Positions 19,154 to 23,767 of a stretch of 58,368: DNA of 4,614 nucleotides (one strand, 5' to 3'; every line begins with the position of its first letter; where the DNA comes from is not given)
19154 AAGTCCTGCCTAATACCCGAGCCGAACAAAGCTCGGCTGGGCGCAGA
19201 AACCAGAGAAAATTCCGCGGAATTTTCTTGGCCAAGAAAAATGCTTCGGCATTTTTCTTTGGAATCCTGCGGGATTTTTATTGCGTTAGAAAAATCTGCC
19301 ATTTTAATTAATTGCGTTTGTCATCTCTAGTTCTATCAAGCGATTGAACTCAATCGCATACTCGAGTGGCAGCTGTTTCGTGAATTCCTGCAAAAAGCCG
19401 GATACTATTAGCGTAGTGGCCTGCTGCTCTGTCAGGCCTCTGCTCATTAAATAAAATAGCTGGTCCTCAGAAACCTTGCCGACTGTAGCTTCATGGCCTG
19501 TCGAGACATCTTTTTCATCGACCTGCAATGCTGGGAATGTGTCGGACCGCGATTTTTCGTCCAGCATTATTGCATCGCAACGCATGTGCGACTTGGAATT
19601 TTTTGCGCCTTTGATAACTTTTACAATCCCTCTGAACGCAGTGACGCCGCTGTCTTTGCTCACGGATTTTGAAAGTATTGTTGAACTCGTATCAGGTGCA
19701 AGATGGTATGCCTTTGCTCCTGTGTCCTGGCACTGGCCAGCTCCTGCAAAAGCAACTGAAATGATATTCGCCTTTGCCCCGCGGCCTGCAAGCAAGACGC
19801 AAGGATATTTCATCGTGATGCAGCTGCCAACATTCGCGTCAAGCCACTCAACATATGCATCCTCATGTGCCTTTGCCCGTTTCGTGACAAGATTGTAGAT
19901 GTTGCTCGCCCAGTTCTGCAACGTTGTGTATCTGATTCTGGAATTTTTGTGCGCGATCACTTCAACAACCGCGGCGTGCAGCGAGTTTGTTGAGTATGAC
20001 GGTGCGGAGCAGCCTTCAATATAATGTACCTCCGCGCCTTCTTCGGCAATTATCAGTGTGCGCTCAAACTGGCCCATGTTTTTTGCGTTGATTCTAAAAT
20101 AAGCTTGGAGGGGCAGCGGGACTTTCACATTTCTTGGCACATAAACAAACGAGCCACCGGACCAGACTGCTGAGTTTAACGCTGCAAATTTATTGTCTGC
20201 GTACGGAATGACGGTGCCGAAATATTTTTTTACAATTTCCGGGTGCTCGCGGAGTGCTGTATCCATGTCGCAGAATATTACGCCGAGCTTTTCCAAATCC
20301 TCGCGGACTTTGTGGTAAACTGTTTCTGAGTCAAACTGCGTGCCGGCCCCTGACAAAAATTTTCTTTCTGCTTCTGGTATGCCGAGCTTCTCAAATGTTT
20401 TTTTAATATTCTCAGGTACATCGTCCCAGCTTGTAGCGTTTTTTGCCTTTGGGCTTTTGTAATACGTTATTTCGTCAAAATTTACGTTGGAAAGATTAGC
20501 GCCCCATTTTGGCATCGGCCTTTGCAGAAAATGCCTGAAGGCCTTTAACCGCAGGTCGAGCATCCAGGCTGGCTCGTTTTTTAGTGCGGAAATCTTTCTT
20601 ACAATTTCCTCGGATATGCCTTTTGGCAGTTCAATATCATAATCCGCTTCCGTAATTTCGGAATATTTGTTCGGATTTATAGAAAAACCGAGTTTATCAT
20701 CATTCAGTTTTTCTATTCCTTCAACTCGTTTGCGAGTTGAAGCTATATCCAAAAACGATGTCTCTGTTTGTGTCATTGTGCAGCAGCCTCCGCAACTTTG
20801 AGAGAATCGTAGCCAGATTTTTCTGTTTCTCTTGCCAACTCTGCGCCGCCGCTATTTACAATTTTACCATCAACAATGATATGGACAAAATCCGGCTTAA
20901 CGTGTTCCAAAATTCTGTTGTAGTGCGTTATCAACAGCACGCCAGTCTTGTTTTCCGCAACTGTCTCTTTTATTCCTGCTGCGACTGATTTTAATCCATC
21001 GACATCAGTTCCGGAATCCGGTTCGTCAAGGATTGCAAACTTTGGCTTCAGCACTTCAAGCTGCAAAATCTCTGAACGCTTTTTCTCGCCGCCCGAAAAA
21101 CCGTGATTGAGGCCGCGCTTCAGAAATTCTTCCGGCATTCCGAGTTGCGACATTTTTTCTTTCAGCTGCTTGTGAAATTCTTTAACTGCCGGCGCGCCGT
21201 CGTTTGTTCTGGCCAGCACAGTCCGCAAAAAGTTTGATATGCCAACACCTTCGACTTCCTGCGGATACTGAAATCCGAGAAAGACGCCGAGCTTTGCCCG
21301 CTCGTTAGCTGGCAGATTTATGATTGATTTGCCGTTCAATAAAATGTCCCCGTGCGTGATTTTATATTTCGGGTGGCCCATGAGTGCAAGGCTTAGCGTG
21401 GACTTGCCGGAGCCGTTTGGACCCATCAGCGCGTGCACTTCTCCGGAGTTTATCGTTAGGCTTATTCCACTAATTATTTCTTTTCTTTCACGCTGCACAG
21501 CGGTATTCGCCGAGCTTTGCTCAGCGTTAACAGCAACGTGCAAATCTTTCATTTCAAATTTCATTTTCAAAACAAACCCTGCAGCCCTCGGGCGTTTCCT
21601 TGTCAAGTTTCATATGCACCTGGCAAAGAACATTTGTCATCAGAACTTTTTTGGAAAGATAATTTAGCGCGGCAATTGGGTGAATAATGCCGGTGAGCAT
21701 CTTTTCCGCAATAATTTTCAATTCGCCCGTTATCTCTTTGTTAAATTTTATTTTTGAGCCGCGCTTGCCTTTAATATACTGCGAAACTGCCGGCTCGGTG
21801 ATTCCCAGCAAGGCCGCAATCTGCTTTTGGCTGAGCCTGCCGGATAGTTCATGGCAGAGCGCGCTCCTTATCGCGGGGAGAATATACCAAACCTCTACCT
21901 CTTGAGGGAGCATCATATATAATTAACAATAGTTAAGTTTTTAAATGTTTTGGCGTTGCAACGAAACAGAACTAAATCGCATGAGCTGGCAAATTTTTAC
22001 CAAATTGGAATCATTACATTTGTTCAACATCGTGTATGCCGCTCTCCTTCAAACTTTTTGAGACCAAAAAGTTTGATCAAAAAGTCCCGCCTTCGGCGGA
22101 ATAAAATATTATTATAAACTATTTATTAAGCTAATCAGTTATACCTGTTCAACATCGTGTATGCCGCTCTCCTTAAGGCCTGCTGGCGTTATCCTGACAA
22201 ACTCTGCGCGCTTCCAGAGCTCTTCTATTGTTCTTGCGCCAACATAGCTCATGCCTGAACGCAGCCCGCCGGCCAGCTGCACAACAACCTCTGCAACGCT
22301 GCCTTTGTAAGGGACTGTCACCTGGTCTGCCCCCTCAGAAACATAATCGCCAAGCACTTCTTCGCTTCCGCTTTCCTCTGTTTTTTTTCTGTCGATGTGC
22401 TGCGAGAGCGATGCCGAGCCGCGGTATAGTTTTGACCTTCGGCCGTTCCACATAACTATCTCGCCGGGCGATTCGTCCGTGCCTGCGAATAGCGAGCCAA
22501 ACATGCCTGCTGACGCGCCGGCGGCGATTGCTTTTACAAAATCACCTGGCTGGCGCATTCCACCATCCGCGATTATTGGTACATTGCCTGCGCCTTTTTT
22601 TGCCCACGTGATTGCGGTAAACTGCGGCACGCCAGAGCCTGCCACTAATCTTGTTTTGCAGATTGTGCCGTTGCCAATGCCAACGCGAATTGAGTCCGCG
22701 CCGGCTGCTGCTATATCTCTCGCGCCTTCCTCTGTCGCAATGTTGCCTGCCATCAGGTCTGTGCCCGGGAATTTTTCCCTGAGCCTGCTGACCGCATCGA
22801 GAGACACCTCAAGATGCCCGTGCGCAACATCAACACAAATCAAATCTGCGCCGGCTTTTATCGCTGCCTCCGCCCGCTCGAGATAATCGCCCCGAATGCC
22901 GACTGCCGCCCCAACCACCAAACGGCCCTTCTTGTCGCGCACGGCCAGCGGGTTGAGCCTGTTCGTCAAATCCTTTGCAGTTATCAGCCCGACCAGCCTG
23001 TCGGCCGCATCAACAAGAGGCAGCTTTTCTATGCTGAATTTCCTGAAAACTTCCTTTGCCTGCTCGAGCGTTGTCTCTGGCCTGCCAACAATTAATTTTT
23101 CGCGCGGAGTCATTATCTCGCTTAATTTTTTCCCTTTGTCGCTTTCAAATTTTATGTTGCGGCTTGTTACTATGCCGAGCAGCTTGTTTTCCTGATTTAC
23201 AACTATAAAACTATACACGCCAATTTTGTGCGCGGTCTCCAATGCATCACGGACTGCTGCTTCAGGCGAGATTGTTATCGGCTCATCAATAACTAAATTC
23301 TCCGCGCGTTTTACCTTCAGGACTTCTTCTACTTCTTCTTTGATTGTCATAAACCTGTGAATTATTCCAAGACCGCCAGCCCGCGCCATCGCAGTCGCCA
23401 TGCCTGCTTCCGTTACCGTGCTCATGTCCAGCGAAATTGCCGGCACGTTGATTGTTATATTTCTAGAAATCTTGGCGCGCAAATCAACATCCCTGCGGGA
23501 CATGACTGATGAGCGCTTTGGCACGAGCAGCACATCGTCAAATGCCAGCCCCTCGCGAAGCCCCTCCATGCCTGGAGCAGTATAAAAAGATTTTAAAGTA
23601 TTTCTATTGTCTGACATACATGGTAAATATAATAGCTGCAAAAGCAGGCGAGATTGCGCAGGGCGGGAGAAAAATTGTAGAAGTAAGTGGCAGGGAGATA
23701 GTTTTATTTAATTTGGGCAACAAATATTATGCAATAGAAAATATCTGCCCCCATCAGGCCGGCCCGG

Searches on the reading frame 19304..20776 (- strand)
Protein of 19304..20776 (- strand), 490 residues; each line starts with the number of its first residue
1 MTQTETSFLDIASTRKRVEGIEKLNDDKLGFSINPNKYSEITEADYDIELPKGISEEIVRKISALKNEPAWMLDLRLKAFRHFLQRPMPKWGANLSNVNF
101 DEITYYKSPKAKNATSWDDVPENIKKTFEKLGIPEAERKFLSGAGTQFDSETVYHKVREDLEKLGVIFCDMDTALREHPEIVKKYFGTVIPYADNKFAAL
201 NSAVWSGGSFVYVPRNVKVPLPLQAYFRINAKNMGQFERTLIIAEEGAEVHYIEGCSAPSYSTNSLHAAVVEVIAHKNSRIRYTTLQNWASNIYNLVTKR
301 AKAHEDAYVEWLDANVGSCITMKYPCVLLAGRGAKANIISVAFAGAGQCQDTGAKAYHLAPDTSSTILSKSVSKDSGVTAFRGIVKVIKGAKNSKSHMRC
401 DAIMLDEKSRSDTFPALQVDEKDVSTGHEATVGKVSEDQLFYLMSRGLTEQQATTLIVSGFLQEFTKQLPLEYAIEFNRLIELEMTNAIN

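Call 33: search_protein_families(library=pfam, proteins=[window:19304-20776:-], max_evalue=0.01)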
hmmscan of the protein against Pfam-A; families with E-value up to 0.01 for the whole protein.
window:19304-20776:- (490 aa): 2 families
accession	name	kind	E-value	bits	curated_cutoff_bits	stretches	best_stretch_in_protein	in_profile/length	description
PF01458.23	SUFBD_core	-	2.3e-86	289.5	27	1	227-461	1-232/232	SUF system FeS cluster assembly, SufBD core domain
PF19295.5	SufBD_N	-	9.2e-12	45.4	23.5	1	163-224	110-171/172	SufBD protein N-terminal region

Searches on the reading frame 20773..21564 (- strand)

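Call 33: search_protein_families(library=pfam, proteins=[window:20773-21564:-], max_evalue=0.01)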
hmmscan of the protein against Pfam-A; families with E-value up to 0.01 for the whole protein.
window:20773-21564:- (263 aa): 4 families
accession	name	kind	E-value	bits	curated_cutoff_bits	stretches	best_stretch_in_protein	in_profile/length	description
PF00005.33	ABC_tran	-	4.6e-22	79.5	25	1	32-183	2-136/137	ABC transporter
PF02463.25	SMC_N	-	2.5e-05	24.2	40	1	42-222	25-205/220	RecF/RecN/SMC N terminal domain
PF13481.12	AAA_25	-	0.00029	21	27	1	21-62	16-54/195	AAA domain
PF13555.12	AAA_29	-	0.0012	18.9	27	1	36-57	17-38/61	P-loop containing region of AAA domain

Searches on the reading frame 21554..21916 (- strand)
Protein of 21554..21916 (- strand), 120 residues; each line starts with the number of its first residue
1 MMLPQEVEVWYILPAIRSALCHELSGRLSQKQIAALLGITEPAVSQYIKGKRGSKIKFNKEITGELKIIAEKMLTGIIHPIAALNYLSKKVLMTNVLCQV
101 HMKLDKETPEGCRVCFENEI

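Call 33: search_protein_families(library=pfam, proteins=[window:21554-21916:-], max_evalue=0.01)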
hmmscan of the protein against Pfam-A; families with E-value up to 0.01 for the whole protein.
window:21554-21916:- (120 aa): 7 families
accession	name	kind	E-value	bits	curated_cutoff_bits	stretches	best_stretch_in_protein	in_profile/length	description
PF01381.28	HTH_3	-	3.5e-05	24.2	23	1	28-52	10-34/55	Helix-turn-helix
PF13412.12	HTH_24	-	0.00023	21.1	21.9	1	26-49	16-39/48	Winged helix-turn-helix DNA-binding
PF13744.12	HTH_37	-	0.0012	19.1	27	1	27-51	31-55/80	Helix-turn-helix domain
PF15943.11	YdaS_toxin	-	0.0017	18.6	30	1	29-53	10-34/65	Bacterial toxin YdaS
PF08281.18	Sigma70_r4_2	-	0.0017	18.4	25.7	1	28-48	27-47/54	Sigma-70, region 4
PF13518.12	HTH_28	-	0.0033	17.9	25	1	24-49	10-34/52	Helix-turn-helix domain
PF13384.12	HTH_23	-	0.0043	17.3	24.6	1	27-49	17-39/50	Homeodomain-like domain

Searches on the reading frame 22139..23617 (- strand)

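Call 33: search_protein_families(library=pfam, proteins=[window:22139-23617:-], max_evalue=0.01)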
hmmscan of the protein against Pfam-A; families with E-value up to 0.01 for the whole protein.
window:22139-23617:- (492 aa): 6 families
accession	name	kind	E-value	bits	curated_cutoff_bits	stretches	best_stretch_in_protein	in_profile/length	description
PF00478.31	IMPDH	-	1.7e-124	415.7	25.6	1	23-487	1-345/345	IMP dehydrogenase / GMP reductase domain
PF00571.33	CBS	-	2.3e-18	66.7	24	2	166-221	2-55/57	CBS domain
PF03060.21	NMO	-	1.3e-08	35.1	28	2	289-385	139-233/331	Nitronate monooxygenase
PF01070.24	FMN_dh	-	1.7e-05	24.4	24.9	1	270-377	204-305/350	FMN-dependent dehydrogenase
PF02581.23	TMP-TENI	-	0.0028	17.5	27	0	262-368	71-171/180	Thiamine monophosphate synthase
PF00977.27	His_biosynth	-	0.0053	16.7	23.6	0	343-377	188-222/228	Histidine biosynthesis protein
